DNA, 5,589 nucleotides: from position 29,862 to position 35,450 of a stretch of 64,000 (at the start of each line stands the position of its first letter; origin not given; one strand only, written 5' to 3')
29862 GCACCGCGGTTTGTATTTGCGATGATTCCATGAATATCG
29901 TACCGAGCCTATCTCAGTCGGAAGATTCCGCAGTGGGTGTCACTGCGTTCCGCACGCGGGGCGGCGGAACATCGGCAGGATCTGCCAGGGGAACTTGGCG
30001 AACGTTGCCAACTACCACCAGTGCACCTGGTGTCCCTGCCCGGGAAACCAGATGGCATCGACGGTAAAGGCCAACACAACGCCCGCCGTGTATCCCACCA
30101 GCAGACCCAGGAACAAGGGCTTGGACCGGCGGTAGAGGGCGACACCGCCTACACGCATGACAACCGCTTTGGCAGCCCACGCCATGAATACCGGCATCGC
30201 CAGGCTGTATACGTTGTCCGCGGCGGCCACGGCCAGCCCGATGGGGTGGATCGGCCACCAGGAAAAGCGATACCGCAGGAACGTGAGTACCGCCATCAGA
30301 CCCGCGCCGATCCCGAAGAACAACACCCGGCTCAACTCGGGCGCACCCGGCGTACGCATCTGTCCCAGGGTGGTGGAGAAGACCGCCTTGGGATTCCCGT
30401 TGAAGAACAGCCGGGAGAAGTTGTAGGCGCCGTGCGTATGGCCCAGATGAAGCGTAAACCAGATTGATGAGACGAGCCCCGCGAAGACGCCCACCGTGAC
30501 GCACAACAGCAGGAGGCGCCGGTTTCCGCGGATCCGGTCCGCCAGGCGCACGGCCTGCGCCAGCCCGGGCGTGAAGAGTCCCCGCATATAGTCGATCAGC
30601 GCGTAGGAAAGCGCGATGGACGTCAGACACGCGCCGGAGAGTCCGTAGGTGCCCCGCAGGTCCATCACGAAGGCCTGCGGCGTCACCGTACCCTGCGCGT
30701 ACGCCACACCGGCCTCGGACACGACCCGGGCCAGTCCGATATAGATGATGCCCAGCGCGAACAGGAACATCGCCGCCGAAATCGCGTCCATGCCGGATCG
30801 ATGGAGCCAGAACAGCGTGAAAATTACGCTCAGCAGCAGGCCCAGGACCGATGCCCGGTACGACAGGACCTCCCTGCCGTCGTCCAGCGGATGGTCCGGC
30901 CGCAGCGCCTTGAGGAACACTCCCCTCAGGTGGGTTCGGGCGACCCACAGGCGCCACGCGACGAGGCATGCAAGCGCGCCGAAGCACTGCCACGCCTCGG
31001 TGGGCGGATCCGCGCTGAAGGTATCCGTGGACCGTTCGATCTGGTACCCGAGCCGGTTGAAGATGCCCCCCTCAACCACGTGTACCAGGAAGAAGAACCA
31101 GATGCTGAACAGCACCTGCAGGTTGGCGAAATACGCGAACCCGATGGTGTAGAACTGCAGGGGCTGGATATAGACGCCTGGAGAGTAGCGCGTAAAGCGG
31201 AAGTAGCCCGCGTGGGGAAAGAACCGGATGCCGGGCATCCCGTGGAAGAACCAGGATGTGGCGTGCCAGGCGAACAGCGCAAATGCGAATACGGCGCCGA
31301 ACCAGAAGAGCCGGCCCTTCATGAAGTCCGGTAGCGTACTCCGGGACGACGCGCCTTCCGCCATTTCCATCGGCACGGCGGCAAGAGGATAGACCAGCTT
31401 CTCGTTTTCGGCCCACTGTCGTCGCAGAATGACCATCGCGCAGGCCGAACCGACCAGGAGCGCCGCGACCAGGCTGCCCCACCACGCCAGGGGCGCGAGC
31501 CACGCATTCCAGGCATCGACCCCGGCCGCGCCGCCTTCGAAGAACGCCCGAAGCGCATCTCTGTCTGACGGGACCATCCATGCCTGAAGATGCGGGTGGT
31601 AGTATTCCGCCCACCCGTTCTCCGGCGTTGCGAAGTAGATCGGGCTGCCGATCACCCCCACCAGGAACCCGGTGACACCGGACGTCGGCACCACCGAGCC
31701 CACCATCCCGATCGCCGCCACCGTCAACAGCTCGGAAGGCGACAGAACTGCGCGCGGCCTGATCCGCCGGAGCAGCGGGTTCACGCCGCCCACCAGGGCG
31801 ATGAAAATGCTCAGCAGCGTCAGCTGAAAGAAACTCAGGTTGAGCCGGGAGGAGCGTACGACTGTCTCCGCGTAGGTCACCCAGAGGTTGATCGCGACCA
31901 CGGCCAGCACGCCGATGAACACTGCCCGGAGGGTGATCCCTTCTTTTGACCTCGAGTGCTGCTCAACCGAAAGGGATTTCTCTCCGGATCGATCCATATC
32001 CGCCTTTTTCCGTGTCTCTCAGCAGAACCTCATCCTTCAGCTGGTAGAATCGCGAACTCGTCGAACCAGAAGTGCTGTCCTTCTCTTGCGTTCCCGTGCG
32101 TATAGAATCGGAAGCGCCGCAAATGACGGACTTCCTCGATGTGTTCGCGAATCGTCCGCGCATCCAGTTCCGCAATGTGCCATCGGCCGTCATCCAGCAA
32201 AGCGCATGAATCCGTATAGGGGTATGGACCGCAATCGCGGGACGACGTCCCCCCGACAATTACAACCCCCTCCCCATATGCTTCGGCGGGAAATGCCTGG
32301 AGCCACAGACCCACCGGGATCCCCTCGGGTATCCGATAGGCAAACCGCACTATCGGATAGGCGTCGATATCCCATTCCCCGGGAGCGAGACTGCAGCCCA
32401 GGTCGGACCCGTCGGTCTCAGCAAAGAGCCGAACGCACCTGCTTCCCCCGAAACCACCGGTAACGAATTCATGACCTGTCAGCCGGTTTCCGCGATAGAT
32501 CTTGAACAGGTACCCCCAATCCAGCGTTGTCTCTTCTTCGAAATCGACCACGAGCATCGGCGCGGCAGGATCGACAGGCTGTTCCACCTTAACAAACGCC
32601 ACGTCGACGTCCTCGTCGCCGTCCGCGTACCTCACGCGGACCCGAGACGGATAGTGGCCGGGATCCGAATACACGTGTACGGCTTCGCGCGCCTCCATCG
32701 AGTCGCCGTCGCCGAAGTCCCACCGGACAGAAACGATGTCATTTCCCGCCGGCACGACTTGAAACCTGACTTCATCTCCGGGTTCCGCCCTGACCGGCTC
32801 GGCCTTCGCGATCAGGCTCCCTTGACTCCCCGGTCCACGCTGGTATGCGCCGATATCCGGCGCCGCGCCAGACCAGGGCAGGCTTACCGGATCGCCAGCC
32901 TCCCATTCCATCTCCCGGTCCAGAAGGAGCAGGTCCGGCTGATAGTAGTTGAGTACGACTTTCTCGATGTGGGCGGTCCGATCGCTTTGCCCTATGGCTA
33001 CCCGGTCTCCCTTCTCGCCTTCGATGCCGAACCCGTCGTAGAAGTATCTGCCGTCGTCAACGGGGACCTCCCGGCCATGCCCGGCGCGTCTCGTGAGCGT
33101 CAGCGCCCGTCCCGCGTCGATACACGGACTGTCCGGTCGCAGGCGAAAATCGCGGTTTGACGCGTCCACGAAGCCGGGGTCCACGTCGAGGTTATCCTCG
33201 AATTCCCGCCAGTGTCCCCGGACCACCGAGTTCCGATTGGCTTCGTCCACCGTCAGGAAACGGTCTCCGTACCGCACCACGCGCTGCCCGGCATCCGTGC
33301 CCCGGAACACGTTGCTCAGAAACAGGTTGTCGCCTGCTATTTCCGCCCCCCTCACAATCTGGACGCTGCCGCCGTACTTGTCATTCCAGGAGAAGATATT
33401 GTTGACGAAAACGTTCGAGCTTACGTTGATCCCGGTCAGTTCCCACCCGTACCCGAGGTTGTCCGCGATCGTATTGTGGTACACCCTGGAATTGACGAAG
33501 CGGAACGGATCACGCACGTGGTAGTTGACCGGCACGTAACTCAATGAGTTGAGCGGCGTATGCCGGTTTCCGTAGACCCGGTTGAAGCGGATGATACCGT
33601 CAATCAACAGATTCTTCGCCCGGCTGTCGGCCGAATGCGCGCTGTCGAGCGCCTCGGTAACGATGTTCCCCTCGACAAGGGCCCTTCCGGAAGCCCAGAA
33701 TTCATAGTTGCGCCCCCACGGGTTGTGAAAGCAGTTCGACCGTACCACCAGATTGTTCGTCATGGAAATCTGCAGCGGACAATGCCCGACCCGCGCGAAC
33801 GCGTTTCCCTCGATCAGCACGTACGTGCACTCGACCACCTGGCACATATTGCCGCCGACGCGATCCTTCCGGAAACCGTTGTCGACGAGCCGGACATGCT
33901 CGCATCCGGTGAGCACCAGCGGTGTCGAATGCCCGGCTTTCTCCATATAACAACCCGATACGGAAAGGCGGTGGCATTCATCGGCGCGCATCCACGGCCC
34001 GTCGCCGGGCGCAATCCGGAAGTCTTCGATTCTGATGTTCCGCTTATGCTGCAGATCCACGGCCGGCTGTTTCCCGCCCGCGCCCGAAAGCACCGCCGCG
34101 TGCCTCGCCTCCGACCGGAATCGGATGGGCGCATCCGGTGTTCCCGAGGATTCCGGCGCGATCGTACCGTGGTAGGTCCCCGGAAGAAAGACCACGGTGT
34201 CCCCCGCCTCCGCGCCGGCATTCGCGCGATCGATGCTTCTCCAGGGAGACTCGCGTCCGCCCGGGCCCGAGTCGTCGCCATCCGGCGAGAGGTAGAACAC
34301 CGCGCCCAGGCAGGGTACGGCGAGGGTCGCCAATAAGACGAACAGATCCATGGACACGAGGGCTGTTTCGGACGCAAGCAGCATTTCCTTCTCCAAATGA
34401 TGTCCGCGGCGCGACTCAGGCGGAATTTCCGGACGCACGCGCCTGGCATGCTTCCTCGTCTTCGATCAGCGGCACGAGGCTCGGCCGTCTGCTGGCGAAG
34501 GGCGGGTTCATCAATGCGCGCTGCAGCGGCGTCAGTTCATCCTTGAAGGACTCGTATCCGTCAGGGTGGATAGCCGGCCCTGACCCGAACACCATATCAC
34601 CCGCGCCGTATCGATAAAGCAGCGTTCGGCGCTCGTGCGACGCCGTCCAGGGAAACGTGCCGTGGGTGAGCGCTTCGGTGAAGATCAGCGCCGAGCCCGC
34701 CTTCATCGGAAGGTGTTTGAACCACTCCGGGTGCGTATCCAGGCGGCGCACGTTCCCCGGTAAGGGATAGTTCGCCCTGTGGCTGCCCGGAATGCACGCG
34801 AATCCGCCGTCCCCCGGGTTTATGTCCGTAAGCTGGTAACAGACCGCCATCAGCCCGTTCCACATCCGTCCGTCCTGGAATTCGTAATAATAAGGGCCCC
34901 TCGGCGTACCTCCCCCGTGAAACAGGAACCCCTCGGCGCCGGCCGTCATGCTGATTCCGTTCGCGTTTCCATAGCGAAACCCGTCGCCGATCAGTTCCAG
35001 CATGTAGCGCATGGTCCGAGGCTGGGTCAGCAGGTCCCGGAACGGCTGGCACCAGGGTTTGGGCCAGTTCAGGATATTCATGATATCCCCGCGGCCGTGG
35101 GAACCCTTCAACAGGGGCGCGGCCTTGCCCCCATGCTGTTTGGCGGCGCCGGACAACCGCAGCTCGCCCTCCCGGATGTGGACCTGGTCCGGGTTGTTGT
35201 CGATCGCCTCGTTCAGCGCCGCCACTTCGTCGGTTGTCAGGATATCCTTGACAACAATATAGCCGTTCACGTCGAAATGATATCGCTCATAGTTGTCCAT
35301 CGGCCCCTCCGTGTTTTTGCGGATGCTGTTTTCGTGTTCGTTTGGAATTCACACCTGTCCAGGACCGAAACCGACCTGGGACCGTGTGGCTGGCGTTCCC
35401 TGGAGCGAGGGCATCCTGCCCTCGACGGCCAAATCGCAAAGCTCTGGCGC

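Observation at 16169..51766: Five giant paralogues with a heparinase II/III-like core plus FG-GAP beta-propeller, three in direct tandem, all lacking signal peptides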

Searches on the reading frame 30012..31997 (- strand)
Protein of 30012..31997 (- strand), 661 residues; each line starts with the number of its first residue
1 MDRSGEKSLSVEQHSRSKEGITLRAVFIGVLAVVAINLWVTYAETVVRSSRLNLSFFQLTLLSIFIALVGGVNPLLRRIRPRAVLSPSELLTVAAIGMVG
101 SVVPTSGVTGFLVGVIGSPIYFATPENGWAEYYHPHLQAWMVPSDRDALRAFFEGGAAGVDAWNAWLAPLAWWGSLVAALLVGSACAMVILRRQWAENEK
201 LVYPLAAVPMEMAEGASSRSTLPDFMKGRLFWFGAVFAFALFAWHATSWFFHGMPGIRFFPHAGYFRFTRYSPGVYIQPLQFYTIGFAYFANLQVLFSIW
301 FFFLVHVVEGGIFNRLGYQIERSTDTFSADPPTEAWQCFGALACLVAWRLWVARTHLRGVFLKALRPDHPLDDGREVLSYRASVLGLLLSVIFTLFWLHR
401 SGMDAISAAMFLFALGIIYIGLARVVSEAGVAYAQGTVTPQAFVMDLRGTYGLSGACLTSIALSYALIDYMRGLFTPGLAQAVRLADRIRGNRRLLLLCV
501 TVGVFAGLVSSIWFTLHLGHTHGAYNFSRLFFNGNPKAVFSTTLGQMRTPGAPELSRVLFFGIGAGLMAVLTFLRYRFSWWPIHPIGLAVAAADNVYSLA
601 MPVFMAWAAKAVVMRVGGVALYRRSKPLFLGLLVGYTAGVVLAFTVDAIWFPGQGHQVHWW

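Call 7: search_protein_families(library=pfam, proteins=[window:30012-31997:-], max_evalue=0.001)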
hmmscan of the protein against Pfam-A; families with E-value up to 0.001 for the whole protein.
window:30012-31997:- (661 aa): 2 families
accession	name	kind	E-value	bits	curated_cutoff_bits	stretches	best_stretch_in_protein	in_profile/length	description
PF20581.3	DUF6785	-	7.4e-114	381.5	25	1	22-523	1-498/498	Family of unknown function (DUF6785)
PF20580.3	DUF6784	-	9.9e-22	77.5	26.4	1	559-648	2-91/101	Domain of unknown function (DUF6784)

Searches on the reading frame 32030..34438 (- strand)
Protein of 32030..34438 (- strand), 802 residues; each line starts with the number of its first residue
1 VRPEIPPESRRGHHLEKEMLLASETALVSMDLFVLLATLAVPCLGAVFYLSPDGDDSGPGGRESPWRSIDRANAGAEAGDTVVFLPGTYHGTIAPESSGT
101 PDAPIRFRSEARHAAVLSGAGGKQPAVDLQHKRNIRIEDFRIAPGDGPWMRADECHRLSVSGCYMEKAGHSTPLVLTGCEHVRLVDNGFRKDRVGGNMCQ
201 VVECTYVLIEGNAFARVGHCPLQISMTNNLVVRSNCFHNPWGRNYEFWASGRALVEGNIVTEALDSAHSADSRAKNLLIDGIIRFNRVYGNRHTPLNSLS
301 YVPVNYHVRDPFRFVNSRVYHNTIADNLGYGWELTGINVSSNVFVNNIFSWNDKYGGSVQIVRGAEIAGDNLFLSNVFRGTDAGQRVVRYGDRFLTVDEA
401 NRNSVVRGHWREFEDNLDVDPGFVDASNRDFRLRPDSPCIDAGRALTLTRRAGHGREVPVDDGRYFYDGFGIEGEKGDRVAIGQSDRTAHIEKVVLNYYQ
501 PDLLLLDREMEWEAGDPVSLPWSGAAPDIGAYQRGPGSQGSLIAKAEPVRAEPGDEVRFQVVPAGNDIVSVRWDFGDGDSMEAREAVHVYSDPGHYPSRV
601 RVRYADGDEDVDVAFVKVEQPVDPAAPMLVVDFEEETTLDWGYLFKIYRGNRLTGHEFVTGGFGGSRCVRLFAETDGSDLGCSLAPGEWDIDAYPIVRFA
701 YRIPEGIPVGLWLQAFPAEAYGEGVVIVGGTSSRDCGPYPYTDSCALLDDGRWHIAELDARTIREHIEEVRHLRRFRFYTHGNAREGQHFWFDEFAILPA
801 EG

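Call 7: search_protein_families(library=pfam, proteins=[window:32030-34438:-], max_evalue=0.001)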
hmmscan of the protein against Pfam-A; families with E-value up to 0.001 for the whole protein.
window:32030-34438:- (802 aa): 3 families
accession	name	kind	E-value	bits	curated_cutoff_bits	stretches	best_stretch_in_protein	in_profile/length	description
PF18911.6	PKD_4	-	8.7e-12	45.4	27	1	550-612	13-79/85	PKD domain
PF00801.26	PKD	-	3.2e-11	43.5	23.5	1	544-607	4-70/80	PKD domain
PF13229.12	Beta_helix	-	1.7e-07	31.4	25.9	1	176-357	5-142/158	Right handed beta helix region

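Call 69: search_protein_families(library=ncbifam, proteins=[window:32030-34438:-], max_evalue=0.01)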
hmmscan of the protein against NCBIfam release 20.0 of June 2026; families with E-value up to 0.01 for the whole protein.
window:32030-34438:- (802 aa): 2 families
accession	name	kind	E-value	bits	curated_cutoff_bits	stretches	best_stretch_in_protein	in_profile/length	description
NF041899.1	pec_ly_PelN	equivalog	4.6e-11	42.2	740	1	26-92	6-72/437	pectate lyase PelN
NF047854.1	LIC10774_subfam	equivalog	0.00072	18.6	380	1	53-93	67-107/358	LIC10774/LIC10365 family surface protein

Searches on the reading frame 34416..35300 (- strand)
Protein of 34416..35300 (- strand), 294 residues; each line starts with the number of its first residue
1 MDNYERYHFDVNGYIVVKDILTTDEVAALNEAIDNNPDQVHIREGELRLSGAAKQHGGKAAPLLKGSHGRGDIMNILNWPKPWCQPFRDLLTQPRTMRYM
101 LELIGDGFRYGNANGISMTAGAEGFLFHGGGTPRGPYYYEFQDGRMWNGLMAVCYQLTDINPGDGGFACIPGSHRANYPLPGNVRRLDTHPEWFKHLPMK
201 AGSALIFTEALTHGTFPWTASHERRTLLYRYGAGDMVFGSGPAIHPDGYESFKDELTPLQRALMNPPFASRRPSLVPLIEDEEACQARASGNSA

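Call 7: search_protein_families(library=pfam, proteins=[window:34416-35300:-], max_evalue=0.001)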
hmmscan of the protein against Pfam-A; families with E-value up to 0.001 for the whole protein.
window:34416-35300:- (294 aa): 1 family
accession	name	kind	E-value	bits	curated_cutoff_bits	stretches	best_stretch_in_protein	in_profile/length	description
PF05721.19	PhyH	-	3.2e-16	60.7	22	1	9-225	1-212/213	Phytanoyl-CoA dioxygenase (PhyH)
